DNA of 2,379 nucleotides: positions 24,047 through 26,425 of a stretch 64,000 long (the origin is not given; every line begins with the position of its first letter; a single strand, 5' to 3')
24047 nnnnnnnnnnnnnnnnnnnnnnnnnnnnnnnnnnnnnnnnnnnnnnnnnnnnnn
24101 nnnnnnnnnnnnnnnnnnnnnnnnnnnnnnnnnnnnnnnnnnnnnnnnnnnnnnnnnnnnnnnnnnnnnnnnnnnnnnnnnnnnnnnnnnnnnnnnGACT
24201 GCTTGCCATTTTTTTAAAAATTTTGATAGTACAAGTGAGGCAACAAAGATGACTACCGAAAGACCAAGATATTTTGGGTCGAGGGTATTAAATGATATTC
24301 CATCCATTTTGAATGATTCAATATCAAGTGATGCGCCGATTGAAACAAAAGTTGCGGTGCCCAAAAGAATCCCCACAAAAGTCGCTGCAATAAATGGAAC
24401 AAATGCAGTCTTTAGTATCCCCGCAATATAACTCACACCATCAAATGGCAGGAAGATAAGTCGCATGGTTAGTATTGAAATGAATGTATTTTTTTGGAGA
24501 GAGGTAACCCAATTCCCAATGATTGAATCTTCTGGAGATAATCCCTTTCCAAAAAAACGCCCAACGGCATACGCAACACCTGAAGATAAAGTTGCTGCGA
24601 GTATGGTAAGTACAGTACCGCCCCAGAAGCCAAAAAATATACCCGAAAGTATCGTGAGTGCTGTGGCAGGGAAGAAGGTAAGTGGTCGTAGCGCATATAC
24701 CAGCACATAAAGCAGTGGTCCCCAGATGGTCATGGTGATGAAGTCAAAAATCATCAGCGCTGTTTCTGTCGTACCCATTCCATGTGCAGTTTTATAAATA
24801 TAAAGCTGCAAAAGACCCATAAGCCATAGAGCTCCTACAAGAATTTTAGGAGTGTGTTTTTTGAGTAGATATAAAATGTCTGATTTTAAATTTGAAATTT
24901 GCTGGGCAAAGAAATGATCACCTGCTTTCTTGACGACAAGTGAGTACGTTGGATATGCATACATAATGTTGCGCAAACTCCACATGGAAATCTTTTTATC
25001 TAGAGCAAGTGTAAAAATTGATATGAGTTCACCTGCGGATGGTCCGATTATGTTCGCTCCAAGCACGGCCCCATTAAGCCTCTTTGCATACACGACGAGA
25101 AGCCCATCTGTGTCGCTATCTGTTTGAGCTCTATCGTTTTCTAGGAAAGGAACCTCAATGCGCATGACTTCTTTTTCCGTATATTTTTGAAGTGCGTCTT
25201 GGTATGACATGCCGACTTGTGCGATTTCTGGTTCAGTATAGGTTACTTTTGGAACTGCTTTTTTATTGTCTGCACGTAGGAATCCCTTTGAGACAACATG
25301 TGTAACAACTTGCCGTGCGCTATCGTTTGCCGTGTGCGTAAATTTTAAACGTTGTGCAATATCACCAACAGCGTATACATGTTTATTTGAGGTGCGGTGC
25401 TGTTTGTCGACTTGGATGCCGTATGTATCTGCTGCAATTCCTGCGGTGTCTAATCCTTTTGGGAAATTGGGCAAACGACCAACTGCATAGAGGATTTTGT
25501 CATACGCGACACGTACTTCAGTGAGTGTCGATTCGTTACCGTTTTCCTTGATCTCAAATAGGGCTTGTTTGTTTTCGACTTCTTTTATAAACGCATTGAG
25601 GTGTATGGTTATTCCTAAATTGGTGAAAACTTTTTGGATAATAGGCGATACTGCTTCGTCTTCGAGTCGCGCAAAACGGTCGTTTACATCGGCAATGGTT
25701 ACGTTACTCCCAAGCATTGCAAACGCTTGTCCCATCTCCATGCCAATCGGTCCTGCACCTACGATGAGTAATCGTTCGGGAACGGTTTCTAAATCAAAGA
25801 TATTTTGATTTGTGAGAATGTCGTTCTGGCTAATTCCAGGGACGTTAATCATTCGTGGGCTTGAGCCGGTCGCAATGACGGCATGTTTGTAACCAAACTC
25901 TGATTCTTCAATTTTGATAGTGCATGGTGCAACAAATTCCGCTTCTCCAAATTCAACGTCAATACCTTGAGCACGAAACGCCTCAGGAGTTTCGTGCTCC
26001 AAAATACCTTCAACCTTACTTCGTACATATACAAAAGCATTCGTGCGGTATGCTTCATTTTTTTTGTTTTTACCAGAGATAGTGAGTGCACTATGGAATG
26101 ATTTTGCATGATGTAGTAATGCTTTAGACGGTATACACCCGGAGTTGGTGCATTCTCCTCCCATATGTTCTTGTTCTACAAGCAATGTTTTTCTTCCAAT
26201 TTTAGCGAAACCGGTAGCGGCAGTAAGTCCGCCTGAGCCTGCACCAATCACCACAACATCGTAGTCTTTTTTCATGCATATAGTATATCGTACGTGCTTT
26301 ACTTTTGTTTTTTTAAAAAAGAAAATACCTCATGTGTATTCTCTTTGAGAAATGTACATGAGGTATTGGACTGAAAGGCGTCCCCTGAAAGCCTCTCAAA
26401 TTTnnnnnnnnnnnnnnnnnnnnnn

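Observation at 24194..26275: FAD-dependent disulfide oxidoreductase fused to a DedA/TVP38 membrane domain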

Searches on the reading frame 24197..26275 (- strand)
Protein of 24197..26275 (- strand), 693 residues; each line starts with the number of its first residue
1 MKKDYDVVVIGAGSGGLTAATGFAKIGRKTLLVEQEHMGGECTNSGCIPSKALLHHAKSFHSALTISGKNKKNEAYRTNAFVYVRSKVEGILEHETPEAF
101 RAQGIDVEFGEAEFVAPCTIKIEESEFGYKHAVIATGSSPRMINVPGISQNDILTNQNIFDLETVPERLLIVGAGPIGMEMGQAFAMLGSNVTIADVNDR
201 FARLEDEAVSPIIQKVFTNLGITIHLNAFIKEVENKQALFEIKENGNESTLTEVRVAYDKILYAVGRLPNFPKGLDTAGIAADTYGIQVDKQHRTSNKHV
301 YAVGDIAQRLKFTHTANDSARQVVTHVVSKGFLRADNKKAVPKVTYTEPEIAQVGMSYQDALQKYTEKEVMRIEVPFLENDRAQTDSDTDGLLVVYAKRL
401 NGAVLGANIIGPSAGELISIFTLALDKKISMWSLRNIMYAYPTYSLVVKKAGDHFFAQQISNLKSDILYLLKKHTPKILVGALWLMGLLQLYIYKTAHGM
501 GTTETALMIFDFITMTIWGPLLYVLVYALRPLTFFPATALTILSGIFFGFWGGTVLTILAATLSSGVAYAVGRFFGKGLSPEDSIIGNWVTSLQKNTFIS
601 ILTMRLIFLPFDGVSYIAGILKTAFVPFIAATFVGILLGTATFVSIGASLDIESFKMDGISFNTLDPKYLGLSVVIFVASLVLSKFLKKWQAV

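Call 3: search_protein_families(library=pfam, proteins=[window:24197-26275:-], max_evalue=0.01)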
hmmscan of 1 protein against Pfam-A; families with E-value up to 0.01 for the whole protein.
window:24197-26275:- (693 aa): 16 families
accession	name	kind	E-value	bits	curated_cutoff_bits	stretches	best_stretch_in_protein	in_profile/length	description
PF07992.20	Pyr_redox_2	-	1.8e-62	211.9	26.1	1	5-319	1-290/291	Pyridine nucleotide-disulphide oxidoreductase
PF02852.28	Pyr_redox_dim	-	1.2e-21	77.4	25.3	1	341-449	1-107/110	Pyridine nucleotide-disulphide oxidoreductase, dimerisation domain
PF00070.33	Pyr_redox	-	7.2e-20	71.7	22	1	168-237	1-70/82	Pyridine nucleotide-disulphide oxidoreductase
PF09335.16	VTT_dom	-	4.7e-18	66.3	33.9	1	535-648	1-122/123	VTT domain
PF13738.12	Pyr_redox_3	-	2.8e-11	43.7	30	1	120-303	116-304/305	Pyridine nucleotide-disulphide oxidoreductase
PF12831.13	FAD_oxidored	-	2e-08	34.4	27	1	6-50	1-46/416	FAD dependent oxidoreductase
PF01134.28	GIDA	-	6.8e-07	29.1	22.1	1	6-54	1-47/391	Glucose inhibited division protein A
PF01946.23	Thi4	-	6.6e-06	26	26.2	1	5-76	18-92/235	Thi4 family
PF00890.30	FAD_binding_2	-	8e-06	25.7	20.4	1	6-43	1-39/414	FAD binding domain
PF13450.12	NAD_binding_8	-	9e-06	26.3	21.9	1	9-44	1-37/68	NAD(P)-binding Rossmann-like domain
PF02737.24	3HCDH_N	-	9e-05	22.9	22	1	171-220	4-53/180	3-hydroxyacyl-CoA dehydrogenase, NAD binding domain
PF01494.25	FAD_binding_3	-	0.0001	22.1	22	0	4-36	1-33/349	FAD binding domain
PF03721.20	UDPG_MGDP_dh_N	-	0.00035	20.6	27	0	168-212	2-46/187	UDP-glucose/GDP-mannose dehydrogenase family, NAD binding domain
PF03486.20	HI0933_like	-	0.00056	19.9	50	1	6-38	2-34/244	HI0933-like protein Rossmann domain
PF01262.27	AlaDh_PNT_C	-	0.00067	19.6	23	0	166-203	28-65/214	Alanine dehydrogenase/PNT, C-terminal domain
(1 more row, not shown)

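Call 4: search_protein_families(library=ncbifam, proteins=[window:24197-26275:-], max_evalue=0.01)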
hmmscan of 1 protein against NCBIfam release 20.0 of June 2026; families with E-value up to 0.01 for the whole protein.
window:24197-26275:- (693 aa): 111 families (the best 25 are shown)
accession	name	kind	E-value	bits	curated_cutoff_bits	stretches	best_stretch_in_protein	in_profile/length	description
NF004991.0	PRK06370.1-3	subfamily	9.4e-116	387.3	620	1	3-473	34-505/509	FAD-containing oxidoreductase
TIGR01350.1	lipoamide_DH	equivalog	5.9e-105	351.6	408.8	1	5-460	2-459/461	dihydrolipoyl dehydrogenase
TIGR02053.1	MerA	equivalog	1.6e-87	294.4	454.45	1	5-455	1-453/465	mercury(II) reductase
NF004947.0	PRK06292.2-5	equivalog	1.7e-72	244.9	592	1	3-453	2-456/474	dihydrolipoyl dehydrogenase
NF004939.0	PRK06292.1-1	equivalog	6.2e-71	239.5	435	1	2-444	3-447/476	dihydrolipoyl dehydrogenase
NF004776.0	PRK06116.1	equivalog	1.2e-70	238.8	480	1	1-443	1-441/450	glutathione-disulfide reductase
NF004943.0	PRK06292.2-1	equivalog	5.7e-70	236.3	432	1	3-452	2-452/456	dihydrolipoyl dehydrogenase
NF004945.0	PRK06292.2-3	equivalog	2.7e-68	231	494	1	3-445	2-442/457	dihydrolipoyl dehydrogenase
NF003585.0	PRK05249.1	equivalog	2.6e-67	227.5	465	1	2-451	4-453/464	Si-specific NAD(P)(+) transhydrogenase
NF004992.0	PRK06370.1-4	equivalog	7.1e-67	225.8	629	1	1-446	1-446/459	FAD-containing oxidoreductase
NF005572.0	PRK07251.1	equivalog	3.4e-66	223.7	537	1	3-444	2-428/438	FAD-containing oxidoreductase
NF041853.1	hythiocyan_redase_MerA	equivalog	5.6e-65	219.9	650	1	3-444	2-430/440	hypothiocyanous acid reductase MerA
NF005883.0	PRK07845.1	equivalog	1.4e-62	212.2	479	1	6-455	4-459/466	NAD(P)H-quinone dehydrogenase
NF005884.0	PRK07846.1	equivalog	2.5e-61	207.7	501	1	3-448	2-444/454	mycothione reductase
NF004946.0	PRK06292.2-4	subfamily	6e-61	206.7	634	1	3-461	2-476/487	dihydrolipoyl dehydrogenase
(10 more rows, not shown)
